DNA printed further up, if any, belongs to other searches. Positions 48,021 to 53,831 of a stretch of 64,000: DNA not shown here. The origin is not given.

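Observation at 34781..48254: Six proteins of the pectin accessory block end in the same ~25-residue C-terminal tail, a candidate sorting or assembly tag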

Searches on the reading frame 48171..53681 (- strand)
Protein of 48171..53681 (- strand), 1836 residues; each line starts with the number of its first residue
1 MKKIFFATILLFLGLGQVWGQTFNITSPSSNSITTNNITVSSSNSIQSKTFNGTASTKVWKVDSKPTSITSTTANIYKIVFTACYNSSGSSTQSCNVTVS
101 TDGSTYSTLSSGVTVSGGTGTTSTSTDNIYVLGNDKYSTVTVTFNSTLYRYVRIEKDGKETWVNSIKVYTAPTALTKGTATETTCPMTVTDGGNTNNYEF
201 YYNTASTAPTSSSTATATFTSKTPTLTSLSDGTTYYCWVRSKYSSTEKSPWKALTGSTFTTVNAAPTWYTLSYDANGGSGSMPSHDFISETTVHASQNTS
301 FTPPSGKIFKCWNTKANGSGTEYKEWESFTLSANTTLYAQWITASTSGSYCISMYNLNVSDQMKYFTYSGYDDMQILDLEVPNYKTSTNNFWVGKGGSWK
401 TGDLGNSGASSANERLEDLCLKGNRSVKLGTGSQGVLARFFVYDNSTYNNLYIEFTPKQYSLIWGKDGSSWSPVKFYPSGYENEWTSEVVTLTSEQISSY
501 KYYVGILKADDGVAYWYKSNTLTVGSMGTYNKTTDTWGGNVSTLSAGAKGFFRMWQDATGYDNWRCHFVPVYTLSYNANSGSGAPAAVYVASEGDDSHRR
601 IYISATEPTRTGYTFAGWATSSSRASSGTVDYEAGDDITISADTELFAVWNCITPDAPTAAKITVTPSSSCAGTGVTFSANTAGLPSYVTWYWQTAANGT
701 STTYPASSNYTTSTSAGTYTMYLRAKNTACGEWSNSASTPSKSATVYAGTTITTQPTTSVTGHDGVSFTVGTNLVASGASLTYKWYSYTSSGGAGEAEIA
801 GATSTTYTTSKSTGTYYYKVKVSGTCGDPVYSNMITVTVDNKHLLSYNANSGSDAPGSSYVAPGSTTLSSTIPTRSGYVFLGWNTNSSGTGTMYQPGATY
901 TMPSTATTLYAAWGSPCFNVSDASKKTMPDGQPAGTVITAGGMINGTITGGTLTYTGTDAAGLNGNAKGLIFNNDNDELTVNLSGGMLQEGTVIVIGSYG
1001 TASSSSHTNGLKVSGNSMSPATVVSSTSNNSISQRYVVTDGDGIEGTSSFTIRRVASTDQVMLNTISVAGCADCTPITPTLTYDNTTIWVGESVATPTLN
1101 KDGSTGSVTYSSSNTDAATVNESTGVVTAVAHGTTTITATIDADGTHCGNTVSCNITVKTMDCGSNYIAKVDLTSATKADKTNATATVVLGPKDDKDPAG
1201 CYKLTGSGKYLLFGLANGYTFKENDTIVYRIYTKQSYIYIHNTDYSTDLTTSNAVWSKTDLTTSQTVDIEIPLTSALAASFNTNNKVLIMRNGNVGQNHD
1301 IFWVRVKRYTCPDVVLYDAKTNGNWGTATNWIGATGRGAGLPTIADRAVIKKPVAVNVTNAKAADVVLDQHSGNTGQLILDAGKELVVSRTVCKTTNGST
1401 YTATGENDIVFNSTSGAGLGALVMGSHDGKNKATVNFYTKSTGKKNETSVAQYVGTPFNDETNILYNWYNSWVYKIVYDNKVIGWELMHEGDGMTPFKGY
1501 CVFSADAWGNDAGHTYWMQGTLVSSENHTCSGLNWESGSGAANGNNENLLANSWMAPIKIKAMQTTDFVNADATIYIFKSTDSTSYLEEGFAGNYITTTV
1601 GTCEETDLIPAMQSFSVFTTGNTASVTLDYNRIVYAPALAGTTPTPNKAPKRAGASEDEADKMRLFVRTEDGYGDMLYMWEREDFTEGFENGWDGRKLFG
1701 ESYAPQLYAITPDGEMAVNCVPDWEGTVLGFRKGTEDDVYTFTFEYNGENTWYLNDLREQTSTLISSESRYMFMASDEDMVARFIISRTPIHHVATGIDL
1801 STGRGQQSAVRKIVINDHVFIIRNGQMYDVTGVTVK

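Call 4: search_protein_families(library=ncbifam, proteins=[window:48171-53681:-], max_evalue=1)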
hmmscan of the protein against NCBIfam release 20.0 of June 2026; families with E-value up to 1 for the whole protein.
window:48171-53681:- (1836 aa): 2 families
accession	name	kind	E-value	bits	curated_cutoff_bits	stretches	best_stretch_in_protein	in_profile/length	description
TIGR02543.1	List_Bact_rpt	repeat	3.4e-05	24.1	20.95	2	608-628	1-20/44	TIGR02543 family repeat protein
NF033946.1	AcrIIA4_fam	subfamily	0.7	9.9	40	0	1683-1696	52-65/86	AcrIIA4 family anti-CRISPR protein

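Call 5: search_protein_families(library=pfam, proteins=[window:48171-53681:-], max_evalue=1)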
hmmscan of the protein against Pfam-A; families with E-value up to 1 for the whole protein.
window:48171-53681:- (1836 aa): 4 families
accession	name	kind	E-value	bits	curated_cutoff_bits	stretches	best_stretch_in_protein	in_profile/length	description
PF09479.16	Flg_new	-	1.4e-24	86.4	27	3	845-911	3-64/65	Listeria-Bacteroides repeat domain (List_Bact_rpt)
PF02368.24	Big_2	-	1.7e-08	34.7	22.8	1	1098-1143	26-70/79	Bacterial Ig-like domain (group 2)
PF25354.1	Ig_NUP210_16th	-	0.015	15.3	27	1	1094-1141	18-63/72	NUP210-like, Ig-like domain 16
PF18805.7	LRR_10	-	0.094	12.9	30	1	494-539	5-50/67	Leucine-rich repeat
